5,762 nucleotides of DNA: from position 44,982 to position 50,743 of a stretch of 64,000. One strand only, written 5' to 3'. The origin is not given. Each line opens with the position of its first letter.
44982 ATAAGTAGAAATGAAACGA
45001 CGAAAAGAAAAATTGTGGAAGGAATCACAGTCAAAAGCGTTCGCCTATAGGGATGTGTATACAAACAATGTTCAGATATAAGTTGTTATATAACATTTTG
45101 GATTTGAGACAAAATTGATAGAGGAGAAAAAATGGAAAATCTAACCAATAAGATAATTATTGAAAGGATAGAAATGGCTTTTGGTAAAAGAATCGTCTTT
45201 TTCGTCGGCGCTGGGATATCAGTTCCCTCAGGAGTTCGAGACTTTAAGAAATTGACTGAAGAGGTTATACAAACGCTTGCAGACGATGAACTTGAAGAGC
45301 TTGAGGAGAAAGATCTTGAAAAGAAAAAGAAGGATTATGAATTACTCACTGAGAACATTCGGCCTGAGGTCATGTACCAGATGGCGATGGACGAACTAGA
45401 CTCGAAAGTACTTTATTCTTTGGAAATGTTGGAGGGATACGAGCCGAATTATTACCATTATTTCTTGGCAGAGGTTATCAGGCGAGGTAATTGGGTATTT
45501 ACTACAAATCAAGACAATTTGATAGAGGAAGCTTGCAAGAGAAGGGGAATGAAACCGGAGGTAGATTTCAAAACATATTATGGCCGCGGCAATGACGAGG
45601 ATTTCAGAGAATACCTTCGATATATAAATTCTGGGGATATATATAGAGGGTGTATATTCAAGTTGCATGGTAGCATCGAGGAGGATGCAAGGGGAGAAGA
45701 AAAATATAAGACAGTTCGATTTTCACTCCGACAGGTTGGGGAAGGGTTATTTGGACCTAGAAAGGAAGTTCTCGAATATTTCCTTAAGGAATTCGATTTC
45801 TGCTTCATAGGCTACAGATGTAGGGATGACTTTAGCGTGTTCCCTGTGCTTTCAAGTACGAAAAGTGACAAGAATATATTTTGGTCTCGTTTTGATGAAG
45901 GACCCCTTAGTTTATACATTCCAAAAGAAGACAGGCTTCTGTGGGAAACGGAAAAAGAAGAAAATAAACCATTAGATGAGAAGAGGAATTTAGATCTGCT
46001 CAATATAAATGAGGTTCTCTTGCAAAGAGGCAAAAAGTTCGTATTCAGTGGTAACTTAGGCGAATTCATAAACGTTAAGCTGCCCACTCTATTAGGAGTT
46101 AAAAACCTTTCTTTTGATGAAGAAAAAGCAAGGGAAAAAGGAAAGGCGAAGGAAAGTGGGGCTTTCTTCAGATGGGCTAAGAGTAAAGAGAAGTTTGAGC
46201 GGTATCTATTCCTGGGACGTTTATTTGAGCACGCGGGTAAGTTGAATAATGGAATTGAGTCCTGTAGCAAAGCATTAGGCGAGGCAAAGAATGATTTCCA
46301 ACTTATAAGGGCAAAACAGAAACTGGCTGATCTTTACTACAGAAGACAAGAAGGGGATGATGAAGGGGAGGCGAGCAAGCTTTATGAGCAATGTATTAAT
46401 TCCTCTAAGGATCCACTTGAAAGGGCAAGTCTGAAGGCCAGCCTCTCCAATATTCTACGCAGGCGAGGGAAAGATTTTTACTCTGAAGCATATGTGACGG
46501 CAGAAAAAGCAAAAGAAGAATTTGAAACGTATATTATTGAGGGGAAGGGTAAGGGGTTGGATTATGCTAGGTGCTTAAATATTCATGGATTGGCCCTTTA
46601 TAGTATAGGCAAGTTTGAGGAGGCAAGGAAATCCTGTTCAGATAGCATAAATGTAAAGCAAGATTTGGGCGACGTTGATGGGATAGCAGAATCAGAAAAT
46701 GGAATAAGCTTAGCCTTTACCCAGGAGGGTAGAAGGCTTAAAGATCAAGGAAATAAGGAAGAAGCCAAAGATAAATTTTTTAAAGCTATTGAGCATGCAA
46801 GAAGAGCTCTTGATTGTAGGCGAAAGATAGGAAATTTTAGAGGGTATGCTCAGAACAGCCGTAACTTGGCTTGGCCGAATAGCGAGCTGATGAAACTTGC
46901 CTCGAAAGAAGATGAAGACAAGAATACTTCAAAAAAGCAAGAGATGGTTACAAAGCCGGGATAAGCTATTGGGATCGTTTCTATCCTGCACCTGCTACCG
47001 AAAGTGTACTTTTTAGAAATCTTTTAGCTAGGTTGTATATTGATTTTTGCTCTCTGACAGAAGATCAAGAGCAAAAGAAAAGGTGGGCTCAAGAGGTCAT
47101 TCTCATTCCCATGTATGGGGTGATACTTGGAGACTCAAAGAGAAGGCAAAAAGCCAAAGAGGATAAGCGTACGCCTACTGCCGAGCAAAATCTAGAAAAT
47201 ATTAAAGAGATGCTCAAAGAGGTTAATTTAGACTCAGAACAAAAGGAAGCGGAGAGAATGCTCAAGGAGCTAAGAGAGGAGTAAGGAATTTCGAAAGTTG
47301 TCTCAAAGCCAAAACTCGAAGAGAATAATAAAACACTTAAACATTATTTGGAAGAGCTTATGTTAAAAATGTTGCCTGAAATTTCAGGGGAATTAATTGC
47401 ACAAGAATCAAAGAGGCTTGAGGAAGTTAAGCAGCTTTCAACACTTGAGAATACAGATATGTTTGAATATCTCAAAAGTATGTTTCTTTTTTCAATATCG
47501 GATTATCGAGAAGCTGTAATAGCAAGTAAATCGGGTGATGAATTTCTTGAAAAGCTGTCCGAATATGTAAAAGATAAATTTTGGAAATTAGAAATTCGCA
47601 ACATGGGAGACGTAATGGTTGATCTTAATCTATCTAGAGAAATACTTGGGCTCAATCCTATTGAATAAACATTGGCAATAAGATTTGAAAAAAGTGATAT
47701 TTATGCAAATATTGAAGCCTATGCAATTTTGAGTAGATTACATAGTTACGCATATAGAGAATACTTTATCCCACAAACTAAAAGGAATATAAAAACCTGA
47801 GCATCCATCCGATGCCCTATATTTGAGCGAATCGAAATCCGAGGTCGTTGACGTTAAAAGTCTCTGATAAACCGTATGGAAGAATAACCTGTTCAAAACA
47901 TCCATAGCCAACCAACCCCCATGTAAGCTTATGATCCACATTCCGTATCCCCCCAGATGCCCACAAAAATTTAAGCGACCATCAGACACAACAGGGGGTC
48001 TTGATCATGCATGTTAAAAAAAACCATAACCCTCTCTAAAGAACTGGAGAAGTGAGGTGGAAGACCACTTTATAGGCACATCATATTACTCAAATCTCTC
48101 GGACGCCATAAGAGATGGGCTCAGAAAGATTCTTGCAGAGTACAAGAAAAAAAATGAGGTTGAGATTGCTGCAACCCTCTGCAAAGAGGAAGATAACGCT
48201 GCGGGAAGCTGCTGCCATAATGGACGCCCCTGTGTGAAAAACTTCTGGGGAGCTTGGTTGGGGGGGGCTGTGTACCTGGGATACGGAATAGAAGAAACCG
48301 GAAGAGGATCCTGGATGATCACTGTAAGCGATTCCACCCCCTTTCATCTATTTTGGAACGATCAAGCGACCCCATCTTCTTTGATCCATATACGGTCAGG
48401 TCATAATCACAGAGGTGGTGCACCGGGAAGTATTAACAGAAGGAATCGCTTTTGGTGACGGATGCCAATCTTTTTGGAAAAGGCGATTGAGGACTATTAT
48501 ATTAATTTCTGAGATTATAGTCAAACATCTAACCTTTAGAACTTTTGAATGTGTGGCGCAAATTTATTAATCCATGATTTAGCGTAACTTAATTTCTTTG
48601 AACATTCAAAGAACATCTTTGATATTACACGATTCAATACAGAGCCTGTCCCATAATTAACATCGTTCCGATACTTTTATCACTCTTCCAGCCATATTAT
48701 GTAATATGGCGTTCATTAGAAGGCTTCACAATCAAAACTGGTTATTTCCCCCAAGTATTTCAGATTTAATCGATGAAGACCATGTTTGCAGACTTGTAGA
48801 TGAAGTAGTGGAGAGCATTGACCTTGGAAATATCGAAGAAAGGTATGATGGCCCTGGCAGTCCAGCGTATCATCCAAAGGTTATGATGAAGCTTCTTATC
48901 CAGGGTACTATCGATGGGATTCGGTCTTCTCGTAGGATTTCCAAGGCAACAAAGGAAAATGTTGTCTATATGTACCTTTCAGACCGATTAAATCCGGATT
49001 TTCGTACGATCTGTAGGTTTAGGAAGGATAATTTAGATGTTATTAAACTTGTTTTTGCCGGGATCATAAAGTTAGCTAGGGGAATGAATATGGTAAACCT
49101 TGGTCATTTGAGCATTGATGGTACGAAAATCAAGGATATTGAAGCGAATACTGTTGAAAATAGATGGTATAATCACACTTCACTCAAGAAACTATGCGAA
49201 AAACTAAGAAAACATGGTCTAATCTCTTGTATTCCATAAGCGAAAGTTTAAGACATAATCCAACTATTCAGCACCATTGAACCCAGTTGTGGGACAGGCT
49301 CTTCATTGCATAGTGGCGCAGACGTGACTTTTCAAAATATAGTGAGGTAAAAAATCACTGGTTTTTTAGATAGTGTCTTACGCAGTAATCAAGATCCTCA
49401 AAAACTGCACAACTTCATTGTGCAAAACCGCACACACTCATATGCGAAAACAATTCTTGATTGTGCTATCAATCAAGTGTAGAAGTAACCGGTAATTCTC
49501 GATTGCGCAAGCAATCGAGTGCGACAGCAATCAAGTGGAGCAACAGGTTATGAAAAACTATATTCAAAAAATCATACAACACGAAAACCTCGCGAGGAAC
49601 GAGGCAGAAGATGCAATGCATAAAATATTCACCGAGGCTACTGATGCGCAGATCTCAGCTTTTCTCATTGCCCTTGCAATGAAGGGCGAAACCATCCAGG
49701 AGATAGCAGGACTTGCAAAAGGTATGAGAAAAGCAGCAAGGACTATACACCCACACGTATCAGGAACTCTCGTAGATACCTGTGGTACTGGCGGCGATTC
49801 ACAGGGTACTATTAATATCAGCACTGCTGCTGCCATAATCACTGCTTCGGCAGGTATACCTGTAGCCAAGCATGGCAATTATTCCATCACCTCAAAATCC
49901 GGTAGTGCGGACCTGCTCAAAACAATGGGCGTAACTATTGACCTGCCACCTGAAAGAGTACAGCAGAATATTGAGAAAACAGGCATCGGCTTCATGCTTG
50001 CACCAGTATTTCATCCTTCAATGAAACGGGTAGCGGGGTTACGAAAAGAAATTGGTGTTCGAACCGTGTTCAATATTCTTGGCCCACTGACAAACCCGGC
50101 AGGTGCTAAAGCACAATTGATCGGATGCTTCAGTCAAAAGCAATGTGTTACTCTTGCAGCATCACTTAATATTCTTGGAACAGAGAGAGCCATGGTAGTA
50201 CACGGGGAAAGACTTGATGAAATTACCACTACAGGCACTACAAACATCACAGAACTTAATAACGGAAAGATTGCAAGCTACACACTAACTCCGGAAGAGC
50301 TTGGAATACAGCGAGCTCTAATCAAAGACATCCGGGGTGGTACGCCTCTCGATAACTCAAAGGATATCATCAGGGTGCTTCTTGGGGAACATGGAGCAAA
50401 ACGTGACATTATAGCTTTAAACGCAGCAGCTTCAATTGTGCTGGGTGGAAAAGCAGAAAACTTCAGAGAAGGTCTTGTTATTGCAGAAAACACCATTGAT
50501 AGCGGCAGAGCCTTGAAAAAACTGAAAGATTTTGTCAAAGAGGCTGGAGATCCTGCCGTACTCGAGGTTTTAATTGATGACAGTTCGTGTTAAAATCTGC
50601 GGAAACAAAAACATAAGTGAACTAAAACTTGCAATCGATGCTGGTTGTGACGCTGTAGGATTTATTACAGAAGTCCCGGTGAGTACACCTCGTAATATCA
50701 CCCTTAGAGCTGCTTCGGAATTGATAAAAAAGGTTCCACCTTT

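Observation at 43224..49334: AT-rich accessory island sits where nifE/nifN would be expected, directly after nifK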

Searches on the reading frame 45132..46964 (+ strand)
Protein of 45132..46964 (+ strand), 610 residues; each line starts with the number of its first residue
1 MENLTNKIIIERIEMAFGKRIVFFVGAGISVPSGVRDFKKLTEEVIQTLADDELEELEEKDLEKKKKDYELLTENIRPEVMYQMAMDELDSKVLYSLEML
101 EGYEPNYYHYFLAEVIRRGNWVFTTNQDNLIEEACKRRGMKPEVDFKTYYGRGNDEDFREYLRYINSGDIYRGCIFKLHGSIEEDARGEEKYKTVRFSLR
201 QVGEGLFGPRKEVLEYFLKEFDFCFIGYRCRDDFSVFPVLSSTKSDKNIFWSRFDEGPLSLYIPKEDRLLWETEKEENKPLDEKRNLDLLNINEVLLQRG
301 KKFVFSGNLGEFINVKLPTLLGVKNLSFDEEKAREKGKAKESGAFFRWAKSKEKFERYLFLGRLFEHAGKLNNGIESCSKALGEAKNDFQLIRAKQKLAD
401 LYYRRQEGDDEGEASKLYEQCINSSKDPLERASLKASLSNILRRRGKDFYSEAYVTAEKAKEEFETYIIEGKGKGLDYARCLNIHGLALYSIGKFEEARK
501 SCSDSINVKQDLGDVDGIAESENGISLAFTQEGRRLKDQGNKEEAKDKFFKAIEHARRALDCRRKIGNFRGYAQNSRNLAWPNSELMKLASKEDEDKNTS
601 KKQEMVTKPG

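Call 7: search_protein_families(library=pfam, proteins=[window:45132-46964:+], max_evalue=0.01)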
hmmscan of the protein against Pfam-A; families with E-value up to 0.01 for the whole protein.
window:45132-46964:+ (610 aa): 5 families
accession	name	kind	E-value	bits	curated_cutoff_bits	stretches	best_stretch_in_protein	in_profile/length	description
PF13289.12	SIR2_2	-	2.8e-09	37.6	24.5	1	122-234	3-97/141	SIR2-like domain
PF13424.12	TPR_12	-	2e-06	28.3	30.1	0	483-534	7-60/77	Tetratricopeptide repeat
PF02146.23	SIR2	-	0.00011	22.7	24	1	26-136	1-95/180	Sir2 family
PF00515.34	TPR_1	-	0.0021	18.2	27.8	0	486-503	8-25/34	Tetratricopeptide repeat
PF07719.23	TPR_2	-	0.0083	16.6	27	0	529-556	4-31/34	Tetratricopeptide repeat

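Call 8: search_protein_families(library=padloc, proteins=[window:45132-46964:+], max_evalue=0.01)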
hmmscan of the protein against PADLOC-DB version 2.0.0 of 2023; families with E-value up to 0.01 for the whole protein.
window:45132-46964:+ (610 aa): 18 families
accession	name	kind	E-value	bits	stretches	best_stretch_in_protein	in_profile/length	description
PDLC04081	SIR2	-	4.2e-08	30.8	2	13-70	12-67/345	-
PDLC04087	SIR2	-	4.6e-08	30.3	1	7-183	5-195/343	-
PDLC03856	LmuA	-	1e-06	26.2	1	18-136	14-132/433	-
PDLC00409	ThsA1|ThsA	-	1.1e-06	26.2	1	18-183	20-155/242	STALD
PDLC00407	ThsA1|ThsA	-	2.1e-06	24.6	1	19-147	20-131/478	STALD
PDLC04082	SIR2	-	8.2e-06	22.9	1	9-150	6-159/345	-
PDLC02183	Dsr1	-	8.4e-06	21.8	1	20-71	22-72/1275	-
PDLC02408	Aga_SIR2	-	0.0001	19.6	0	105-191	132-210/343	Class II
PDLC02419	Aga_SIR2-PNTD1-PNTD2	-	0.00012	19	1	95-248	94-230/558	Class I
PDLC04084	SIR2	-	0.00014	19.2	1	43-143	104-203/414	-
PDLC02401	Aga_SIR2-PNTD1-PNTD2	-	0.00016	18.6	1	94-248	66-203/524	Class I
PDLC04093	SIR2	-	0.00039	17.5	0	18-69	22-82/395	-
PDLC04074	SIR2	-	0.00075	16.7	0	25-194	33-217/357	-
PDLC02420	Aga_SIR2-PNTD1-PNTD2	-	0.0008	15.7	1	4-137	4-150/1010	Class I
PDLC04083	SIR2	-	0.0017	15.3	1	12-92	8-86/371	-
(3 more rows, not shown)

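Call 9: find_encoding_contigs(protein=window:45132-46964:+, flank=10000, max_places=10)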
Protein window:45132-46964:+ (610 aa): no gene with exactly this product is on record in the collection.

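Call 37: find_homologous_proteins(query=window:45132-46964:+)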
Query window:45132-46964:+ (610 aa): 121 proteins with E <= 0.001 among 8000 candidates; the best 120 are listed.
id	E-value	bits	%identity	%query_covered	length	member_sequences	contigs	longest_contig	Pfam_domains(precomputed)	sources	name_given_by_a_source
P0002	0.0e+0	1368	100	100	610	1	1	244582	PF13289.13,PF13424.13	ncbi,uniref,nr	ncbi:MAG: hypothetical protein AEth_01538 [Candidatus Argoarchaeum ethanivorans]|uniref:SIR2-like do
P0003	0.0e+0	1249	92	100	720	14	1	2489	PF13289.13,PF13424.13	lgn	-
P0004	0.0e+0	1132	86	98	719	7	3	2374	PF13289.13,PF13424.13,PF13181.13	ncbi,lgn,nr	ncbi:MAG: NAD-dependent protein deacetylase [candidate division WS2 bacterium]|nr:NAD-dependent prot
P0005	0.0e+0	1130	85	100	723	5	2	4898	PF13289.13,PF13424.13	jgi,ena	-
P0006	0.0e+0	1118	86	97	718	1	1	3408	PF13289.13,PF13424.13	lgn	-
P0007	0.0e+0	1098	83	100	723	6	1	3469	PF13289.13,PF13424.13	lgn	-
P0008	0.0e+0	1079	83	98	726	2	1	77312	PF13289.13,PF13424.13,PF13181.13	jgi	jgi:NAD-dependent SIR2 family protein deacetylase/tetratricopeptide (TPR) repeat protein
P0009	0.0e+0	1058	80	98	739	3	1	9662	PF02146.24,PF13289.13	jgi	-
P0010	0.0e+0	1055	79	98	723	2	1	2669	PF13289.13,PF13424.13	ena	-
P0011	0.0e+0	1050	80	98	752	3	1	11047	PF13289.13,PF13424.13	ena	-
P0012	1.2e-291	987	77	95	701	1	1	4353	PF13289.13,PF13424.13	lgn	-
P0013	2.7e-284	963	73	98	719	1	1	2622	PF13289.13,PF13424.13,PF13181.13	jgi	jgi:NAD-dependent SIR2 family protein deacetylase/tetratricopeptide (TPR) repeat protein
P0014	5.6e-269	912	72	96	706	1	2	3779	PF02146.24,PF13289.13,PF00515.35,PF13424.13,PF13176.13,PF13181.13,PF07719.24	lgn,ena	-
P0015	1.3e-268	911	71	100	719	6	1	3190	PF02146.24,PF13289.13,PF00515.35,PF13424.13,PF07719.24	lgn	-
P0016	5.2e-268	909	71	98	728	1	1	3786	PF13289.13,PF13424.13,PF13176.13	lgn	-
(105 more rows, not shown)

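Call 39: find_encoding_contigs(protein=P0008, flank=8000, max_places=3)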
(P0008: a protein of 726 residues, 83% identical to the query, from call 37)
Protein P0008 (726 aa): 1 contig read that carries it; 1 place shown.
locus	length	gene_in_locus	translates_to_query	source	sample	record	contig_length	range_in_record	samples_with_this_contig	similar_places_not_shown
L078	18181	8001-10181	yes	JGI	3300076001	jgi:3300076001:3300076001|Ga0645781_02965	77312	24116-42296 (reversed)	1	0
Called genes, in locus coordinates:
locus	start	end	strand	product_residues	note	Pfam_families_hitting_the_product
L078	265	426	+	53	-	-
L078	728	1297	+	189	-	PF01863:YgjP-like, PF10263:SprT-like (weak)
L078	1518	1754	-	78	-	-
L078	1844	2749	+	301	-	-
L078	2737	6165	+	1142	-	PF00270:DEAD, PF04851:ResIII (weak), PF08797:HIRAN (faint)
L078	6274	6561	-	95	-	-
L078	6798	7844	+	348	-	-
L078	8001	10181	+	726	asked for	PF13289:SIR2_2, PF13181:TPR_8 (faint), PF13424:TPR_12 (faint)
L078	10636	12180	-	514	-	-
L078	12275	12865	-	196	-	PF02511:Thy1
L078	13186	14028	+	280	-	PF00158:Sigma54_activat (faint), PF07724:AAA_2 (weak), PF07728:AAA_5, PF13401:AAA_22 (weak), PF00004:AAA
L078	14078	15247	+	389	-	PF05762:VWA_CoxE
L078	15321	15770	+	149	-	-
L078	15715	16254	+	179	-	PF04055:Radical_SAM (weak)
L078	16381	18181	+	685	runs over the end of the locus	PF09488:Osmo_MPGsynth, PF05116:S6PP (faint), PF00702:Hydrolase (weak), PF08282:Hydrolase_3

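Call 40: find_encoding_contigs(protein=P0011, flank=8000, max_places=3)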
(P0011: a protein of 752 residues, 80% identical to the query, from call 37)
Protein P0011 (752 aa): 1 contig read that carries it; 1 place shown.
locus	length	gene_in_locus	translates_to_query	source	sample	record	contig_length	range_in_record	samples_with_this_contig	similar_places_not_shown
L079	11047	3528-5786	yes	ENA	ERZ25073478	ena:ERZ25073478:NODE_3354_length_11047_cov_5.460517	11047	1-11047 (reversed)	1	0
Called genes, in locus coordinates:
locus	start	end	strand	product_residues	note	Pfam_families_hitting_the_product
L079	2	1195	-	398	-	?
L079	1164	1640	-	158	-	-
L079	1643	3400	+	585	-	-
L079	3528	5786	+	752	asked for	PF13289:SIR2_2, PF13424:TPR_12 (faint)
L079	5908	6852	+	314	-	-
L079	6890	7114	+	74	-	-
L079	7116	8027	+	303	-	PF04072:LCM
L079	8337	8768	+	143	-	-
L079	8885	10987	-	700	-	PF01578:Cytochrom_C_asm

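Call 100: search_dna_similar(query=P0003, collection=plasmids, mode=protein, max_rows=10)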
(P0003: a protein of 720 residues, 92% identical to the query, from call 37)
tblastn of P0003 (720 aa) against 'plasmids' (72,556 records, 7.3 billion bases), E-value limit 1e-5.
No match.

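Call 101: search_dna_similar(query=P0003, collection=phages, mode=protein, max_rows=10)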
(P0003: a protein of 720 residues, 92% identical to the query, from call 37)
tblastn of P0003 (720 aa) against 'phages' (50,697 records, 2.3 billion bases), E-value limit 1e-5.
No match.

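Call 111: search_protein_families(library=padloc, proteins=[P0003], max_evalue=0.001)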
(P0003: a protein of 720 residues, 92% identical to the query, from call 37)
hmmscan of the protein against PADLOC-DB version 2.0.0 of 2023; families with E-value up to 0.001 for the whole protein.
P0003 (720 aa): 11 families
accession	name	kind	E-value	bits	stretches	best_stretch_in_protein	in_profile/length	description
PDLC04087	SIR2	-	5e-10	36.8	1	7-186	5-195/343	-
PDLC04081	SIR2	-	3e-06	24.6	0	12-71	11-68/345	-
PDLC03856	LmuA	-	3.1e-06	24.6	1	18-141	14-134/433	-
PDLC04082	SIR2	-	3.5e-06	24.2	1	9-152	6-158/345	-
PDLC00409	ThsA1|ThsA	-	7.3e-06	23.5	1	18-185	20-154/242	STALD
PDLC02183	Dsr1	-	8.1e-06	21.8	1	20-71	22-72/1275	-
PDLC00407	ThsA1|ThsA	-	1.6e-05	21.7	1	20-150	21-131/478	STALD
PDLC02408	Aga_SIR2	-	6.3e-05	20.2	0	107-191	131-207/343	Class II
PDLC04088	SIR2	-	0.00023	18.4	0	125-187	176-234/390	-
PDLC04093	SIR2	-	0.00038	17.5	0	19-97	23-118/395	-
PDLC02420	Aga_SIR2-PNTD1-PNTD2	-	0.00046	16.5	1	9-140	9-150/1010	Class I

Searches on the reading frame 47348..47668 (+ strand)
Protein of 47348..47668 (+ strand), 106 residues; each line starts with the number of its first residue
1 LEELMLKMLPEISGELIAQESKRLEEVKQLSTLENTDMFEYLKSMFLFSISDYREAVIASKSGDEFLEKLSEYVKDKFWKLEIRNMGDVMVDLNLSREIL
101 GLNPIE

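Call 7: search_protein_families(library=pfam, proteins=[window:47348-47668:+], max_evalue=0.01)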
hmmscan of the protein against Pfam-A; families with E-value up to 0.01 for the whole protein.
window:47348-47668:+ (106 aa): 0 families

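Call 8: search_protein_families(library=padloc, proteins=[window:47348-47668:+], max_evalue=0.01)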
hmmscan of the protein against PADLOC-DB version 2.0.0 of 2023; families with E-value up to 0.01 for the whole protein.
window:47348-47668:+ (106 aa): 0 families

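Call 67: search_protein_families(library=phrogs, proteins=[window:47348-47668:+], max_evalue=0.01)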
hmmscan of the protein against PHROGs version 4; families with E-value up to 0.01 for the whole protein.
window:47348-47668:+ (106 aa): 0 families

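Call 69: search_protein_families(library=pfam, proteins=[window:47348-47668:+], max_evalue=0.01)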
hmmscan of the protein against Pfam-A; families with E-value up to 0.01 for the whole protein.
window:47348-47668:+ (106 aa): 0 families

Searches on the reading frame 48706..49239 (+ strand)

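Call 7: search_protein_families(library=pfam, proteins=[window:48706-49239:+], max_evalue=0.01)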
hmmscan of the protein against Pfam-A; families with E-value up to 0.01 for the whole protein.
window:48706-49239:+ (177 aa): 1 family
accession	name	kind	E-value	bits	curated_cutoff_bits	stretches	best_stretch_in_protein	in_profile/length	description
PF05598.16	DUF772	-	2.8e-17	62.9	23.1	1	51-118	1-72/74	Transposase domain (DUF772)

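Call 8: search_protein_families(library=padloc, proteins=[window:48706-49239:+], max_evalue=0.01)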
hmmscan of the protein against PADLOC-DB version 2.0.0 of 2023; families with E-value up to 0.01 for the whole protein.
window:48706-49239:+ (177 aa): 0 families

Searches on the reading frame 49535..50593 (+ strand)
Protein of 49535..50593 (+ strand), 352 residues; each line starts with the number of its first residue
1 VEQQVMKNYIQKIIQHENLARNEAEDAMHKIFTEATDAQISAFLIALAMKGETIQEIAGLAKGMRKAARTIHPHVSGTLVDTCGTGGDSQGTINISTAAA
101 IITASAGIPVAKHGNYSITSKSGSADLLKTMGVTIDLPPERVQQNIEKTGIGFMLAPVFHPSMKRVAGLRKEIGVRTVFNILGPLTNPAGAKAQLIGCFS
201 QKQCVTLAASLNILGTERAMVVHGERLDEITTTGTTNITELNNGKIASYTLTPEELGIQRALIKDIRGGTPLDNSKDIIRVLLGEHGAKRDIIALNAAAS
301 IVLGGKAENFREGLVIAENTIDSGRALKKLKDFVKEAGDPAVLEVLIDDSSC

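Call 10: search_protein_families(library=ncbifam, proteins=[window:49535-50593:+], max_evalue=0.00001)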
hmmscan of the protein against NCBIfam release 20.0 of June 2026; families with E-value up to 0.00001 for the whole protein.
window:49535-50593:+ (352 aa): 12 families
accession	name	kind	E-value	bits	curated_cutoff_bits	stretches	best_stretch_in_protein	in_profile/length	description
TIGR01245.1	trpD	equivalog_domain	2.8e-123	411.4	199.05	1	10-335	1-329/330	anthranilate phosphoribosyltransferase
NF011201.0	PRK14607.1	equivalog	1.2e-113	380.6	670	1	5-336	194-527/534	bifunctional anthranilate synthase component II/anthranilate phosphoribosyltransferase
NF007073.0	PRK09522.1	equivalog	1.7e-64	218.7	738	1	3-328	197-522/531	bifunctional anthranilate synthase glutamate amidotransferase component TrpG/anthranilate phosphoribosyltransferase TrpD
NF005635.0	PRK07394.1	equivalog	1.6e-34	119.7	287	1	6-335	5-342/348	hypothetical protein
NF006564.0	PRK09071.1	equivalog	3.6e-29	101.8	257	1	16-251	27-262/335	glycosyl transferase family protein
NF006005.0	PRK08136.1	equivalog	5.8e-17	62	185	1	12-206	9-209/314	DNA-binding protein YbiB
NF003338.0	PRK04350.1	subfamily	6.7e-16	57.7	434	1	8-150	94-233/502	thymidine phosphorylase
TIGR02645.1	ARCH_P_rylase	hypoth_equivalog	5.5e-14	51.5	434.6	1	8-150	88-227/493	putative thymidine phosphorylase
TIGR03327.1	AMP_phos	equivalog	1.1e-13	50.5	535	1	8-150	89-228/500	AMP phosphorylase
TIGR02644.1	Y_phosphoryl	subfamily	4.5e-11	42.2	409.05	1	10-153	5-148/417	pyrimidine-nucleoside phosphorylase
NF004747.0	PRK06078.1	equivalog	8.8e-09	34.4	559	0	10-148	7-145/434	pyrimidine-nucleoside phosphorylase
NF004490.0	PRK05820.1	equivalog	4.5e-08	32.2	269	1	9-152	8-151/439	thymidine phosphorylase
